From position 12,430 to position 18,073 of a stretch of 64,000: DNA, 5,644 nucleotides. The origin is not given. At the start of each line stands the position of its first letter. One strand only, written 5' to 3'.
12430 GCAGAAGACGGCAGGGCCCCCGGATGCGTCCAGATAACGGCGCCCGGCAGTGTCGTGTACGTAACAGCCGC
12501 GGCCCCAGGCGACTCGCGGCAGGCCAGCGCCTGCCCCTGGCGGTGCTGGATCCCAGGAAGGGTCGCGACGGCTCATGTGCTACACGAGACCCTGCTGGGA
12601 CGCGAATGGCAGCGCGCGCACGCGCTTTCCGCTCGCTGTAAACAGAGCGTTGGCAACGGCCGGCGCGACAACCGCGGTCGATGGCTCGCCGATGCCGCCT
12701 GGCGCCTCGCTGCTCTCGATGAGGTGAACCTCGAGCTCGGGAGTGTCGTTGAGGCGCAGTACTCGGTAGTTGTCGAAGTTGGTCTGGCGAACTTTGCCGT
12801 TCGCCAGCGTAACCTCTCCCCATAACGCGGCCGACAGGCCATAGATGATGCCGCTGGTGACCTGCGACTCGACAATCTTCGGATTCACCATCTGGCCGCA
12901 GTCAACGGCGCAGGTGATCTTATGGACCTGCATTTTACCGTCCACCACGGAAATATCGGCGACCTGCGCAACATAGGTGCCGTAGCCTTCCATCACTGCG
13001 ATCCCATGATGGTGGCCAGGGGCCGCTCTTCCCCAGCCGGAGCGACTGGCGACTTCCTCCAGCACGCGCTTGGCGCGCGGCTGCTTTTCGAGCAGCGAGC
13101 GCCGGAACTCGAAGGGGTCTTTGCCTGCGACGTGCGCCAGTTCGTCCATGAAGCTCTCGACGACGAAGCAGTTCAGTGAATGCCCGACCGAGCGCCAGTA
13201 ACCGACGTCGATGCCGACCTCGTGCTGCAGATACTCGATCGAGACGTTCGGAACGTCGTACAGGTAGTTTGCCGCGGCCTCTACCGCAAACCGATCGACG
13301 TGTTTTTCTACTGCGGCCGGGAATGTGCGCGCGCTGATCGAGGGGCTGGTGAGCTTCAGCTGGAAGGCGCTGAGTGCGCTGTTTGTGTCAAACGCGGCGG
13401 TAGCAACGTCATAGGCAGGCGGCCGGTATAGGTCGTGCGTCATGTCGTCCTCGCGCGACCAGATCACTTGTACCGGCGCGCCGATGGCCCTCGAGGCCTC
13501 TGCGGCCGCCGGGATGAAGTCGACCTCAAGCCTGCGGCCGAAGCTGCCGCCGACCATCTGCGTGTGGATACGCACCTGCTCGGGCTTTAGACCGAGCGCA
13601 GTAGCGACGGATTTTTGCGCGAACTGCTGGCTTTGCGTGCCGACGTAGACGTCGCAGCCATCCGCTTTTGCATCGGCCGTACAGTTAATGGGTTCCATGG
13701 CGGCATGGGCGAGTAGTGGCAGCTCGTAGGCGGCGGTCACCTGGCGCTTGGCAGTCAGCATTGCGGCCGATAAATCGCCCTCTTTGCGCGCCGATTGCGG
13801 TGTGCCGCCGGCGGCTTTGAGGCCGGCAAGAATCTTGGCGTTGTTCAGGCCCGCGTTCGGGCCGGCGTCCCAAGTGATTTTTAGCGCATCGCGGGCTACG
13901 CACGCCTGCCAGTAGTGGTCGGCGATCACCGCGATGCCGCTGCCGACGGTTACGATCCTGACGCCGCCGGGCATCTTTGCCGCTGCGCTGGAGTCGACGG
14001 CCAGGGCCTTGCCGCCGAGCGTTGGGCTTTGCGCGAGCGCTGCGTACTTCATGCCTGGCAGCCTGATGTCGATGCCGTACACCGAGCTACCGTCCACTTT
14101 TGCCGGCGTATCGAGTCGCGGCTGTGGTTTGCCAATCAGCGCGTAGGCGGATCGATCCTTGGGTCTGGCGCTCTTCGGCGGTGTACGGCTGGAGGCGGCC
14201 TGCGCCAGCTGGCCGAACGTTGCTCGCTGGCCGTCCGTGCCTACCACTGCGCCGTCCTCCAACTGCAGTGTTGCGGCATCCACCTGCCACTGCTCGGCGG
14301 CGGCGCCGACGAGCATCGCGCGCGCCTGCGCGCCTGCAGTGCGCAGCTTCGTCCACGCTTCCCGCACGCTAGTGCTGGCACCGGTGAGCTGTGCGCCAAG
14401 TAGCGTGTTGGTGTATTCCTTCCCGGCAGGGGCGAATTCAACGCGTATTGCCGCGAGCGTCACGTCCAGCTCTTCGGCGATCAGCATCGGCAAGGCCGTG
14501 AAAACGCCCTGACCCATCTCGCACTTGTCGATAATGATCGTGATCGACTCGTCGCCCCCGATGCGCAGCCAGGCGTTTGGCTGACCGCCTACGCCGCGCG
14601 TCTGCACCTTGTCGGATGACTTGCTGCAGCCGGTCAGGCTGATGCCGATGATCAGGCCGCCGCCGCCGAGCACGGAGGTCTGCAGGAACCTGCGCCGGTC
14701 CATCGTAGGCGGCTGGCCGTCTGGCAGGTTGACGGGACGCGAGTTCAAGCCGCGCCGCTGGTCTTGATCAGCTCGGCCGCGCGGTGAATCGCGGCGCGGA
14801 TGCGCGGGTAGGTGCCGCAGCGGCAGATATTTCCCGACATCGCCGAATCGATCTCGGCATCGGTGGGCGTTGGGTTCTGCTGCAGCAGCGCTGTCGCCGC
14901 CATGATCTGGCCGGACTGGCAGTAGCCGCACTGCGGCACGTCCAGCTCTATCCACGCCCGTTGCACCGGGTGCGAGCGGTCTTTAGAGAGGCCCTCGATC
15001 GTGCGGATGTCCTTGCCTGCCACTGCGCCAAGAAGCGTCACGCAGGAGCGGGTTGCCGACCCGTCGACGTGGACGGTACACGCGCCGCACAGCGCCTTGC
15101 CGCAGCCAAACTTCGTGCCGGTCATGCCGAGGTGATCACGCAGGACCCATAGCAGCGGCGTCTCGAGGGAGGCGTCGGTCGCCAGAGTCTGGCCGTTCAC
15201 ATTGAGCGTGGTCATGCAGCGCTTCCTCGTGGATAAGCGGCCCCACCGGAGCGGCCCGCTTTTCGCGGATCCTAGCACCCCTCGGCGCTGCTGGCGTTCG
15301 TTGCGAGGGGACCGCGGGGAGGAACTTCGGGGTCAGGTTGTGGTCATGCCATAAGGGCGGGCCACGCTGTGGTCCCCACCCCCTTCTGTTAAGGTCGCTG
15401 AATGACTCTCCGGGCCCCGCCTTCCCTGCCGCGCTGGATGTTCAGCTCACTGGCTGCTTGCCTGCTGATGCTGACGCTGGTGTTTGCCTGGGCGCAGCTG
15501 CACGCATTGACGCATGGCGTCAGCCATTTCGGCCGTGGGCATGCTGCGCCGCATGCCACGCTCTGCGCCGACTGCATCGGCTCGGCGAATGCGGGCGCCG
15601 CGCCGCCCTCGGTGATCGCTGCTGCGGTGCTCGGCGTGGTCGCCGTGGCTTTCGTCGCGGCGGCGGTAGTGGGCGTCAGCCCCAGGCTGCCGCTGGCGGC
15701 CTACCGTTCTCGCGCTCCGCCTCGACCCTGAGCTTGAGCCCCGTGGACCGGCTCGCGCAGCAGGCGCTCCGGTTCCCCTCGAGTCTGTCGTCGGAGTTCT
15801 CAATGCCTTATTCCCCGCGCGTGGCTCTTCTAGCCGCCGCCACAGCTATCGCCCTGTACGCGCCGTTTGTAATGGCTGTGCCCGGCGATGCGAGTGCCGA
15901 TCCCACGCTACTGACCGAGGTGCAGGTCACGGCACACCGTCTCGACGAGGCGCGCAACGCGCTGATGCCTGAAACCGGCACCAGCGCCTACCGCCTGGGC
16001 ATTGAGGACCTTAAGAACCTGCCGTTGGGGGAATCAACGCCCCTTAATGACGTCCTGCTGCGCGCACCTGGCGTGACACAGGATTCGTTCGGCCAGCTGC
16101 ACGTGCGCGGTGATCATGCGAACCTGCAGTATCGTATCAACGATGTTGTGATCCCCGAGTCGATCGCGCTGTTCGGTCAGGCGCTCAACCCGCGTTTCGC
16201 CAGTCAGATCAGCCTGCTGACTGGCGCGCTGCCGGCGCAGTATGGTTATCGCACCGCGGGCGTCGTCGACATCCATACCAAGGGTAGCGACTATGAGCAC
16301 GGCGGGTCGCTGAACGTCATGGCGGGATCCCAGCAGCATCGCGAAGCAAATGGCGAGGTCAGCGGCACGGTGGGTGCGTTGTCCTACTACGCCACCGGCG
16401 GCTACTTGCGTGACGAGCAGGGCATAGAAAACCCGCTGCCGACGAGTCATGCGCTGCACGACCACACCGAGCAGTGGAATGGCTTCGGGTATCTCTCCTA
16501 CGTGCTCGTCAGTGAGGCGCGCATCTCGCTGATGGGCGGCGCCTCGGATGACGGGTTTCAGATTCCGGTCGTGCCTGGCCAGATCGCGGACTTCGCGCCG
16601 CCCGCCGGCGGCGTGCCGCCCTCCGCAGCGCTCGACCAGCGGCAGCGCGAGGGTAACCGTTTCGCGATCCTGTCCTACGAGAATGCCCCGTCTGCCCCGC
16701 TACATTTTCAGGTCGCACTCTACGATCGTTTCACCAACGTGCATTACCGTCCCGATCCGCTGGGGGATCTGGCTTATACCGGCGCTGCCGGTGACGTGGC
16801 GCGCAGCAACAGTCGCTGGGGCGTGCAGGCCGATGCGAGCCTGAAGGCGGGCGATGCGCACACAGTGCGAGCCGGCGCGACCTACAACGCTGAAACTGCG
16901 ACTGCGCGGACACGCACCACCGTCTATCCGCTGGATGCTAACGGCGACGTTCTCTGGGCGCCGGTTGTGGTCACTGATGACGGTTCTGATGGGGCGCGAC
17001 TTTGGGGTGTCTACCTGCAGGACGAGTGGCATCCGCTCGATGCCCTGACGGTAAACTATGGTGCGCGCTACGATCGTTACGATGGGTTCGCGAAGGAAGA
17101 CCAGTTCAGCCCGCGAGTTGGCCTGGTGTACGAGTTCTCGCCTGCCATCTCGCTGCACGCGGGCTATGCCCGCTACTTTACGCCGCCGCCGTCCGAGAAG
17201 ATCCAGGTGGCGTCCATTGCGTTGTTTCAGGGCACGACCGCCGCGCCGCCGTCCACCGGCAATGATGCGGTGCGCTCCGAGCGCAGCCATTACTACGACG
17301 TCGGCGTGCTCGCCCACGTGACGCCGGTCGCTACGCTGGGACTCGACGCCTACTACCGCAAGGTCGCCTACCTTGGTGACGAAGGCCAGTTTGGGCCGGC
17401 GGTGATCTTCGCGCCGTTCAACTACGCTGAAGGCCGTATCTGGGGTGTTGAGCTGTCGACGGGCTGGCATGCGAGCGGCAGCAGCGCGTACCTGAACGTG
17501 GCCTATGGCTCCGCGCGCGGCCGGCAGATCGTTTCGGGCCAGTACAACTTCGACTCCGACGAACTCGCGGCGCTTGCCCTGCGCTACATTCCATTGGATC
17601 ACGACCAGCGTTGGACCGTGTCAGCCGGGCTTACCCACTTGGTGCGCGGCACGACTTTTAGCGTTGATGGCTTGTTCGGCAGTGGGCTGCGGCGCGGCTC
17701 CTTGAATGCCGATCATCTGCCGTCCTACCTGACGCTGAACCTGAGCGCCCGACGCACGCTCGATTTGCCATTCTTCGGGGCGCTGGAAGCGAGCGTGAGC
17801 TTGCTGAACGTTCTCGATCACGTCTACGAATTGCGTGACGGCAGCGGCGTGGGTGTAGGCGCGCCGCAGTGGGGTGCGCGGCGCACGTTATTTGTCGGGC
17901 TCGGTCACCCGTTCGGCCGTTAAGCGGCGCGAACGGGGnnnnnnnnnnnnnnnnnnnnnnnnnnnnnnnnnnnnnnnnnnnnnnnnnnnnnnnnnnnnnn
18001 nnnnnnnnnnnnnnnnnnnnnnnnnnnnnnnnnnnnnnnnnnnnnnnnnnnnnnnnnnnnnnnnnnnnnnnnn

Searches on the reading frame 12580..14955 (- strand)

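Call 29: search_protein_families(library=ncbifam, proteins=[window:12580-14955:-])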
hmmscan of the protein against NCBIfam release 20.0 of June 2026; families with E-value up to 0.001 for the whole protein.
window:12580-14955:- (791 aa): 13 families
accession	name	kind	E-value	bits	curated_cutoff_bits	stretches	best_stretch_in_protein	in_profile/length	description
NF043082.1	XdhA_XDHase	equivalog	1.9e-52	178.4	780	3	387-630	158-399/758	xanthine dehydrogenase subunit XdhA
TIGR03194.1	4hydrxCoA_A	equivalog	1.1e-50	172.9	994.55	4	648-787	593-740/746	4-hydroxybenzoyl-CoA reductase subunit alpha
NF007426.0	PRK09970.1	equivalog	1.7e-49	168.6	916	3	387-631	161-403/761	xanthine dehydrogenase molybdenum-binding subunit XdhA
TIGR03311.1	Se_dep_XDH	equivalog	1.3e-44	152.5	830.45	3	391-618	313-536/848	selenium-dependent xanthine dehydrogenase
TIGR03196.1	pucD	equivalog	3.2e-43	148.2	783.65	3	404-622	162-377/763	xanthine dehydrogenase subunit D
NF041671.1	peri_hyde_PaoC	equivalog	1.3e-39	136.2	1180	2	343-618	115-383/735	aldehyde oxidoreductase molybdenum-binding subunit PaoC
NF041018.1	glyceraldDH_alpha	equivalog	1.2e-36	126.4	790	3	391-620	163-389/741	glyceraldehyde dehydrogenase subunit alpha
TIGR02965.1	xanthine_xdhB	equivalog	1.2e-32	113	849.5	2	341-620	97-373/758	xanthine dehydrogenase molybdopterin binding subunit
NF045668.1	pterin_aldehy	equivalog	3.3e-25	88.3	1100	2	386-620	328-564/905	molybdopterin-dependent aldehyde oxidoreductase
NF040766.1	CODH_aero_grp5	exception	2.8e-22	78.7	950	2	665-786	651-778/785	aerobic carbon-monoxide dehydrogenase large subunit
TIGR02416.1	CO_dehy_Mo_lg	equivalog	3.7e-17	61.8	991.15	1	657-774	627-749/770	aerobic carbon-monoxide dehydrogenase large subunit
TIGR03313.1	Se_sel_red_Mo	hypoth_equivalog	6.7e-13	47.2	1101.9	2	393-508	362-477/951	molybdopterin-dependent oxidoreductase Mo/Fe-S-binding subunit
TIGR02969.1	mam_aldehyde_ox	subfamily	7.5e-09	33.6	1912.3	1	431-527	758-856/1330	aldehyde oxidase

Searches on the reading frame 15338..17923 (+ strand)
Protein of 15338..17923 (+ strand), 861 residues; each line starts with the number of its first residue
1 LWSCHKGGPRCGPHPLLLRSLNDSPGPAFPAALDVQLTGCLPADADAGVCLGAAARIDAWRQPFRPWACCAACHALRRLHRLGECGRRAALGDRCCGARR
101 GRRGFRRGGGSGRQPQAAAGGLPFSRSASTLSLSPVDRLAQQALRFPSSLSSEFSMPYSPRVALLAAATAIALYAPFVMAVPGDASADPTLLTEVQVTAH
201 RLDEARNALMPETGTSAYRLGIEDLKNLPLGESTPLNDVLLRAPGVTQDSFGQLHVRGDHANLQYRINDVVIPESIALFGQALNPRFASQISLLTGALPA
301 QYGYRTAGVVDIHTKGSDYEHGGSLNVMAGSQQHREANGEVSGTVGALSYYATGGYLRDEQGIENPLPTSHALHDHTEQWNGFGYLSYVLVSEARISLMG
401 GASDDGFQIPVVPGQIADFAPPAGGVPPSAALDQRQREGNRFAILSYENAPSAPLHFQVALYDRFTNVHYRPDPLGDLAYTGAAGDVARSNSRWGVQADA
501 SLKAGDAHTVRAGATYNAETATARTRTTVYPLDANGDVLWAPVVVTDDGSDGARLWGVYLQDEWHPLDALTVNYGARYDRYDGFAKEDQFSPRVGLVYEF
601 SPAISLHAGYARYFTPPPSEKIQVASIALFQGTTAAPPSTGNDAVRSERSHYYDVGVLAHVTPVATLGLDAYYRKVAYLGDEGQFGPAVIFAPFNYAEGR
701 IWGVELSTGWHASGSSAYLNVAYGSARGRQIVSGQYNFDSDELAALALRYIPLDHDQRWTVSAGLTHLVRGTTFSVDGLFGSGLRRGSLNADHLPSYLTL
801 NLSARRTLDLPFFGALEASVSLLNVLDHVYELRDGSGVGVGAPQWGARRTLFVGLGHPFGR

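Call 29: search_protein_families(library=ncbifam, proteins=[window:15338-17923:+])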
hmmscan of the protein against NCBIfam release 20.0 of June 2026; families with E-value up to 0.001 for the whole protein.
window:15338-17923:+ (861 aa): 14 families
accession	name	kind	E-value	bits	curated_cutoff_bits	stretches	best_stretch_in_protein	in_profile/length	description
TIGR01785.1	TonB-hemin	subfamily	1e-14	54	316.85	1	553-736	363-569/677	TonB-dependent heme/hemoglobin receptor family protein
TIGR01783.1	TonB-siderophor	subfamily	1.5e-12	47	223.5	1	549-851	356-641/649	TonB-dependent siderophore receptor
TIGR01786.1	TonB-hemlactrns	subfamily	6.6e-12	44.6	323.75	1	556-830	393-686/719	TonB-dependent hemoglobin/transferrin/lactoferrin family receptor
NF010012.0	PRK13486.1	equivalog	1.9e-09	36.5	924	1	554-658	383-483/696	TonB-dependent receptor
NF007478.2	PRK10064.1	equivalog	7.3e-07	27.8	745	1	537-657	341-459/663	catecholate siderophore receptor CirA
NF010010.0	PRK13483.1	equivalog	1.2e-06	26.8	927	1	553-673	369-483/660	ligand-gated channel protein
NF050067.1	TonBEntbctnRecCfrA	equivalog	3e-06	25.8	1200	1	556-658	392-490/698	TonB-dependent ferric enterobactin receptor CfrA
NF049944.1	TonB_dep_PUIUD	equivalog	1.3e-05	23.8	850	1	548-836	386-671/686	TonB-dependent receptor, PUIUD motif-type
NF010048.1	PRK13524.1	subfamily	2.1e-05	23.2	493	0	545-618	424-495/744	FepA family TonB-dependent siderophore receptor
NF049945.1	TonB_dep_FCYXU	equivalog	3.6e-05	22.5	825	1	343-586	199-413/697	TonB-dependent receptor, FCYXU motif-type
TIGR01779.1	TonB-B12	equivalog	4.2e-05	22.3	599.7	0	189-369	27-208/614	TonB-dependent vitamin B12 receptor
NF053590.1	TonB_dep_TOL0244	equivalog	0.00011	21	645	0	552-763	324-523/604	TOL_0244 family TonB-dependent receptor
NF010051.0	PRK13528.1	subfamily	0.00074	17.9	583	0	551-617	420-484/727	FepA family TonB-dependent siderophore receptor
NF047944.1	FoxamRcptFoxA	equivalog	0.00087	17.7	1300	0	283-347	130-195/697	ferrioxamine B receptor FoxA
